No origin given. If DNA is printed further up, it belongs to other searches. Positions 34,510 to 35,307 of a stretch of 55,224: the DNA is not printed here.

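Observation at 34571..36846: Perfect 49-nt tRNA-Gln 3' half in inverted orientation, bracketing a 2.15-kb accessory patch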

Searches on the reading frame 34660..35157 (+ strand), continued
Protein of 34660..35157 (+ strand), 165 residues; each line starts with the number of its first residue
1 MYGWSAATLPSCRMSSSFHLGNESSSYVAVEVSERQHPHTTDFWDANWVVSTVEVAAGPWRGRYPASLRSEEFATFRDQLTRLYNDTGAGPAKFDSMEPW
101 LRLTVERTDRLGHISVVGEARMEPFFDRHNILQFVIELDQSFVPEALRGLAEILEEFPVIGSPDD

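Call 85: search_protein_families(library=pfam, proteins=[L134:1052-1543:+, L107:1439-1669:+], max_evalue=0.001)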
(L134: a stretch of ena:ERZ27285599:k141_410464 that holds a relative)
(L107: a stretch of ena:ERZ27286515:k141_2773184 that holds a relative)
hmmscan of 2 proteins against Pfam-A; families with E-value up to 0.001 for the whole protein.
L134:1052-1543:+ (164 aa): 7 families
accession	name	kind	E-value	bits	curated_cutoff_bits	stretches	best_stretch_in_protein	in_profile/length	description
PF13565.12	HTH_32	-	4.4e-17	62.8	33.7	1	25-98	1-73/73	Homeodomain-like domain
PF13551.12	HTH_29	-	6e-11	42.7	28.1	1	2-48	5-53/64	Winged helix-turn helix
PF13518.12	HTH_28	-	1.2e-10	41.7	25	1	11-48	14-51/52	Helix-turn-helix domain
PF13384.12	HTH_23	-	1.9e-09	37.5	24.6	1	15-42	23-50/50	Homeodomain-like domain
PF13011.12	LZ_Tnp_IS481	-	1.3e-05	25.9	22.2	1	18-65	34-81/85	leucine-zipper of insertion element IS481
PF01710.22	HTH_Tnp_IS630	-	0.00046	20.7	21.3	0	8-46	17-54/119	Transposase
PF01527.26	HTH_Tnp_1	-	0.00052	20.6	24.1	0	9-40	23-52/75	Transposase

L107:1439-1669:+ (76 aa): 0 families
